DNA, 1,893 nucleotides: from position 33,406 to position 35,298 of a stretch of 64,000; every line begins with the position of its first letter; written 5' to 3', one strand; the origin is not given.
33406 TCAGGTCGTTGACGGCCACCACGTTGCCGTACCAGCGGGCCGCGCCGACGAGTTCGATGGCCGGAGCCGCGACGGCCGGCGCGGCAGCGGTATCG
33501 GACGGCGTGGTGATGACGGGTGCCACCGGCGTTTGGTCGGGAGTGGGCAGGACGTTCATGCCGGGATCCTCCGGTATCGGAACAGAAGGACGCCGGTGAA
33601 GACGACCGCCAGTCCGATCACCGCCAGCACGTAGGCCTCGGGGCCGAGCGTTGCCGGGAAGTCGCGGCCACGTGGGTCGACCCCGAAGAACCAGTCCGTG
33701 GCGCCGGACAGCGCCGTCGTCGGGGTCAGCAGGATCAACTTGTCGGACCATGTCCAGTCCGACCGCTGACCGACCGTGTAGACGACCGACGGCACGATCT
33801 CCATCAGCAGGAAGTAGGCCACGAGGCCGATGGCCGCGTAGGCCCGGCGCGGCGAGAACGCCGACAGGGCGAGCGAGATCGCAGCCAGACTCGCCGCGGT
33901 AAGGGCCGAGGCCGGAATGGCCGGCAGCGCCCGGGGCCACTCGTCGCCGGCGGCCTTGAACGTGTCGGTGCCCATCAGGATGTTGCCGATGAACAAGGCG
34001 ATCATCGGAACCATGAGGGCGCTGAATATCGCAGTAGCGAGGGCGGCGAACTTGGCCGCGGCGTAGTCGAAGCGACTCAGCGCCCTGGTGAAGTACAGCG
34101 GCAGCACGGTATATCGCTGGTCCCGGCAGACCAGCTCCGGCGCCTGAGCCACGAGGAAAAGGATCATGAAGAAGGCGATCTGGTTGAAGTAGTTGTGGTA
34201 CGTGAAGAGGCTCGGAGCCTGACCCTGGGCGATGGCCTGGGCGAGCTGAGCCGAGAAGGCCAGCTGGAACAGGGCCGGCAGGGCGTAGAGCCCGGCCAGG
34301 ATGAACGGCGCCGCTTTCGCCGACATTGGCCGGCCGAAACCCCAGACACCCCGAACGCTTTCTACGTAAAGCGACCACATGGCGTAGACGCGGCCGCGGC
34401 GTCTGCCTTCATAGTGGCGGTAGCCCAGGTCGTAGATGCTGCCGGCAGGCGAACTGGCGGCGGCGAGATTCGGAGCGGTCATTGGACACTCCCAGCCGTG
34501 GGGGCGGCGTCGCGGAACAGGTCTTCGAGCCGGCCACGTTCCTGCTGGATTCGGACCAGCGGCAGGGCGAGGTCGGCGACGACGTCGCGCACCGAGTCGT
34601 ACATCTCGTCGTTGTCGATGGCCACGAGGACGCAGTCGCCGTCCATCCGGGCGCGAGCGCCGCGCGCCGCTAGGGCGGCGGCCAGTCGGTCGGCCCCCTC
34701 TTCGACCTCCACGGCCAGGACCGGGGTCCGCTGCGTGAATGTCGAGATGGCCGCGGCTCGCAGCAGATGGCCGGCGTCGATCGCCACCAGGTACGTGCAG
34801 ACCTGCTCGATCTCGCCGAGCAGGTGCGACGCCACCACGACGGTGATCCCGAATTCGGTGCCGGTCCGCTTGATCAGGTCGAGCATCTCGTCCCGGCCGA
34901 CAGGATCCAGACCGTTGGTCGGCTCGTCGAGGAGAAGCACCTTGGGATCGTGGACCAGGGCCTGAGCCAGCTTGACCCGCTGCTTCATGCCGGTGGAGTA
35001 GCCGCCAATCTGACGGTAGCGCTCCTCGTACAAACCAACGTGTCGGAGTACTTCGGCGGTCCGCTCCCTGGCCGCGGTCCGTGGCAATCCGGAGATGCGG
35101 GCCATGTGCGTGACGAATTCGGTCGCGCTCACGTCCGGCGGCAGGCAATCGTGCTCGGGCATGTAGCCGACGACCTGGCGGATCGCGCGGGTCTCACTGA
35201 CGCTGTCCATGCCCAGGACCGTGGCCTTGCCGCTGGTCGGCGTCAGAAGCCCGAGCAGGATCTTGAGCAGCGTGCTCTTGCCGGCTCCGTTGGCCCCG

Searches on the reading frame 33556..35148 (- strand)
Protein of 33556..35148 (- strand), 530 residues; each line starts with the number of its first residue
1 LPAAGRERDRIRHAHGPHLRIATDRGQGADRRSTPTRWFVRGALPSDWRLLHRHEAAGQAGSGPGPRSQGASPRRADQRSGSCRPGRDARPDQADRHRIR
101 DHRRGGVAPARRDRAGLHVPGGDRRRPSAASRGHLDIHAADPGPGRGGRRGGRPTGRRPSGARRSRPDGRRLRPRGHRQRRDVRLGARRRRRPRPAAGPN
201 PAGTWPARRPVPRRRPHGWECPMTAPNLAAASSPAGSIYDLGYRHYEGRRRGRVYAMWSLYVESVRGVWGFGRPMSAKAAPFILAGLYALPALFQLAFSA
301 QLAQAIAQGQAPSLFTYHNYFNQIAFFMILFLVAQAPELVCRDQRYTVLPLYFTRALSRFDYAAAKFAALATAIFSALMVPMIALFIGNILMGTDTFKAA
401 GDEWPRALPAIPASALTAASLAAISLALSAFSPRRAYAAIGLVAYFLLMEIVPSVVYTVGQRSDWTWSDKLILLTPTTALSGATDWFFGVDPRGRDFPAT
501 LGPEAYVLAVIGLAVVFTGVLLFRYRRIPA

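Call 60: search_protein_families(library=pfam, proteins=[window:33556-35148:-], max_evalue=0.001)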
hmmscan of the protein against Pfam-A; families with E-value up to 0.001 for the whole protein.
window:33556-35148:- (530 aa): 1 family
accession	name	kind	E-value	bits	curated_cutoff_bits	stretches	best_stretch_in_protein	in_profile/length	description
PF12679.13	ABC2_membrane_2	-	5.1e-08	33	27.2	1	282-527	32-280/283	ABC-2 family transporter protein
